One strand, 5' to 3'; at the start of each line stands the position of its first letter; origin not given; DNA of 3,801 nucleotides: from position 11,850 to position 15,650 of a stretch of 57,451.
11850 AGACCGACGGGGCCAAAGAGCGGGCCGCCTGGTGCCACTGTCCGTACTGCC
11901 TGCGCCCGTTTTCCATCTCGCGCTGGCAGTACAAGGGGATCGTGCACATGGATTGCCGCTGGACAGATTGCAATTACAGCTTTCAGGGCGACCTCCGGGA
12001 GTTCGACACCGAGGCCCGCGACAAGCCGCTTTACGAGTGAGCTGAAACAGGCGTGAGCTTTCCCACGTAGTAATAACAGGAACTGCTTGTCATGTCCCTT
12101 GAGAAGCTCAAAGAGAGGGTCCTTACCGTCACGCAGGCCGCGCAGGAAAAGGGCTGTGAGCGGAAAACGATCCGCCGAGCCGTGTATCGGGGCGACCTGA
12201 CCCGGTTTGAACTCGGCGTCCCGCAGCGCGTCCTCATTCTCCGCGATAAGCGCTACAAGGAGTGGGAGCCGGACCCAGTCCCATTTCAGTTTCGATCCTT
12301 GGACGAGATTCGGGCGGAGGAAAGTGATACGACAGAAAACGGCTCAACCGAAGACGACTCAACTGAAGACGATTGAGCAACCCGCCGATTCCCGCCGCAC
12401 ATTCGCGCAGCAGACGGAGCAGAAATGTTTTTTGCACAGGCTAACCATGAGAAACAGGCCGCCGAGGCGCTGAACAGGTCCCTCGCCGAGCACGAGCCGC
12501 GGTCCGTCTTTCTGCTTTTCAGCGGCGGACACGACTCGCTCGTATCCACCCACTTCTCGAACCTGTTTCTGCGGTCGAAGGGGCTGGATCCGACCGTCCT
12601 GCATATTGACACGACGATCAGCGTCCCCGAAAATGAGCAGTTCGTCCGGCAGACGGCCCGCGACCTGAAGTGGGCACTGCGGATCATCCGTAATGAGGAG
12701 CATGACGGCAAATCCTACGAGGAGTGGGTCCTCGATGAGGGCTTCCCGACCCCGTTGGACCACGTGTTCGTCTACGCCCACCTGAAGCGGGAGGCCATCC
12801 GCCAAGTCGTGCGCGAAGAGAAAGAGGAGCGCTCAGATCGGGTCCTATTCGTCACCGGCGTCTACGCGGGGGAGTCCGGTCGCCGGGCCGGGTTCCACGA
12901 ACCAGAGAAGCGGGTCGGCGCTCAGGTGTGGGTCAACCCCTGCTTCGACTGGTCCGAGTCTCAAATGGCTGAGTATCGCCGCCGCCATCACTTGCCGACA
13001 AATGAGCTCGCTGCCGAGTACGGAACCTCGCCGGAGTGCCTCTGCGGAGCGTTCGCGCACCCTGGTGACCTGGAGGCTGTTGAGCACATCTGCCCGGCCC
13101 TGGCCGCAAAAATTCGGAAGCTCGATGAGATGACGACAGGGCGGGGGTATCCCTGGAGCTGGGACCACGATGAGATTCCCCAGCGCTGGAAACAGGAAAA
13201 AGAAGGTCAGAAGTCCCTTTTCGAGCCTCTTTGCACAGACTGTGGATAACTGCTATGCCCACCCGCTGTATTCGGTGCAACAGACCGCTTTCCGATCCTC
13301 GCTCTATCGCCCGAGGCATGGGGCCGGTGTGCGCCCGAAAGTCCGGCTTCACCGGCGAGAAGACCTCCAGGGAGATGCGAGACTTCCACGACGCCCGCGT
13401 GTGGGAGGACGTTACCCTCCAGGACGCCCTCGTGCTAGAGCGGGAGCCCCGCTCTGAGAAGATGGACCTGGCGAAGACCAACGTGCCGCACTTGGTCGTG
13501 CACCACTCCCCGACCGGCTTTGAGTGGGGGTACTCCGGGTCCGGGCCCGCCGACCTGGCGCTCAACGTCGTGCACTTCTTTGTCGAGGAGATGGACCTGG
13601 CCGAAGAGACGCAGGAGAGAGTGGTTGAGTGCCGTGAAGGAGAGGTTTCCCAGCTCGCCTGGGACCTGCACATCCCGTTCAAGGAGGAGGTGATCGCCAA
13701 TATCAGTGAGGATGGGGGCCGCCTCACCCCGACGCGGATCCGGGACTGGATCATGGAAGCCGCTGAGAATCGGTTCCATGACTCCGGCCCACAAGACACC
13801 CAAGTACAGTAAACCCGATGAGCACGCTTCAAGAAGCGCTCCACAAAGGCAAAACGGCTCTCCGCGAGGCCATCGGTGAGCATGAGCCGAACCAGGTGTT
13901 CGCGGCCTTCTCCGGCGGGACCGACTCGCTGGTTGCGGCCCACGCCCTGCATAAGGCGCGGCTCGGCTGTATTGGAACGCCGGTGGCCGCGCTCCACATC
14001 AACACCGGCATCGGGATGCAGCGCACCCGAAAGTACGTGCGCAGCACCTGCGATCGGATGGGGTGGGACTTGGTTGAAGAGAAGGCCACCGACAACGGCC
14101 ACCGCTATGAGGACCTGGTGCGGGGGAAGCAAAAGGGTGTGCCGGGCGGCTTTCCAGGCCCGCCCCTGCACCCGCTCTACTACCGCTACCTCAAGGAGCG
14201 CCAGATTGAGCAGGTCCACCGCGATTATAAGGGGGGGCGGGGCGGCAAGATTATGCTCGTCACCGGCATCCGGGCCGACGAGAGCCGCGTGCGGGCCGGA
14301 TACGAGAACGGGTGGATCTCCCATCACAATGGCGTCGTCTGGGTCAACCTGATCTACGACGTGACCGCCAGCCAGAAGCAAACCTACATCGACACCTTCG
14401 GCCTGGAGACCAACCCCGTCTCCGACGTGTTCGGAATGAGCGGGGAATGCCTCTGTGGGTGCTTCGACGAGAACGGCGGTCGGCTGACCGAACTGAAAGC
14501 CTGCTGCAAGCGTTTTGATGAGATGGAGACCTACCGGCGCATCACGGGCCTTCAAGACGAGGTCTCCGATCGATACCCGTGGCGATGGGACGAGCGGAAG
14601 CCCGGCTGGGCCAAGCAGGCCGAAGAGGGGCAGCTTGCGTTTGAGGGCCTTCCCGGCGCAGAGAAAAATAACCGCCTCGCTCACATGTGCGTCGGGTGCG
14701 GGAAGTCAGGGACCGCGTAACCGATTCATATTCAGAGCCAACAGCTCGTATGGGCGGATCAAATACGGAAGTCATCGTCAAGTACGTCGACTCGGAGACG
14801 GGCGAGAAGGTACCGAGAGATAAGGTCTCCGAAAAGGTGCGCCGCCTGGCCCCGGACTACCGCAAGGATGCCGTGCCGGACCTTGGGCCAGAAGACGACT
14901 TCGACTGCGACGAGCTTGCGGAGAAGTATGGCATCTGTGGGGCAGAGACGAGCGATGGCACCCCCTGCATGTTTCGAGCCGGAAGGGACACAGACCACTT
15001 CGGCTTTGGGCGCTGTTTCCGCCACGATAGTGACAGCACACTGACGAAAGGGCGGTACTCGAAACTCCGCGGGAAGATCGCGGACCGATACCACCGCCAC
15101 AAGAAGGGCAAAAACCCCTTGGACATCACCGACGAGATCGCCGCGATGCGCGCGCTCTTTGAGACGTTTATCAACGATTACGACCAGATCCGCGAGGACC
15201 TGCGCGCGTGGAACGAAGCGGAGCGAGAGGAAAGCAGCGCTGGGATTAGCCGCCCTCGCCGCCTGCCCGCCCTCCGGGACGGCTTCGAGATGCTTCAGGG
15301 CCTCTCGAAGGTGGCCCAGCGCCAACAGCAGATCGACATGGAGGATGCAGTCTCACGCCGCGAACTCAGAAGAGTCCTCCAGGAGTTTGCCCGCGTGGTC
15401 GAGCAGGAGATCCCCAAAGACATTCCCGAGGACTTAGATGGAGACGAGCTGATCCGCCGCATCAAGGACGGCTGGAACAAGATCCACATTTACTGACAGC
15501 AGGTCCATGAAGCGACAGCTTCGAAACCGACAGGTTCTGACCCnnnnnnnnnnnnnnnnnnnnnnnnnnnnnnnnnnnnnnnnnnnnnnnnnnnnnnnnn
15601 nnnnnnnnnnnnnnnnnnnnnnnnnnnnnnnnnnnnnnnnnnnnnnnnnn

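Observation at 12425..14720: Paralogous pair of PAPS-reductase-family PP-loop enzymes flanking a zinc-ribbon protein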

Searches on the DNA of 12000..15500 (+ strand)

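Call 8: search_dna_similar(query=window:12000-15500:+, collection=phages, mode=distant, max_rows=20)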
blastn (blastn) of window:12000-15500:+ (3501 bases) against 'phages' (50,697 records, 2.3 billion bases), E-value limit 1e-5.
No match.

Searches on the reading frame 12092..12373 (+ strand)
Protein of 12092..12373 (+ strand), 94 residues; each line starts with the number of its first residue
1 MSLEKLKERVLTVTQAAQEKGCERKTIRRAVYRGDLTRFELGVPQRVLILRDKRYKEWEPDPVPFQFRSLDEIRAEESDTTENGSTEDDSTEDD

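Call 4: search_protein_families(library=pfam, proteins=[window:12092-12373:+], max_evalue=0.01)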
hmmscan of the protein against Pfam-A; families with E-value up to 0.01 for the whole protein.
window:12092-12373:+ (94 aa): 2 families
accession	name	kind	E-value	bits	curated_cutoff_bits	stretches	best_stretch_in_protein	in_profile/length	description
PF13338.12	AbiEi_4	-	0.00091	19.7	25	1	9-38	12-40/49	Transcriptional regulator, AbiEi antitoxin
PF12728.13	HTH_17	-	0.0015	19.2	27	1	10-51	1-40/51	Helix-turn-helix domain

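Call 5: search_protein_families(library=phrogs, proteins=[window:12092-12373:+], max_evalue=0.001)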
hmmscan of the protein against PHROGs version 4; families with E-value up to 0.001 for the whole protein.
window:12092-12373:+ (94 aa): 0 families
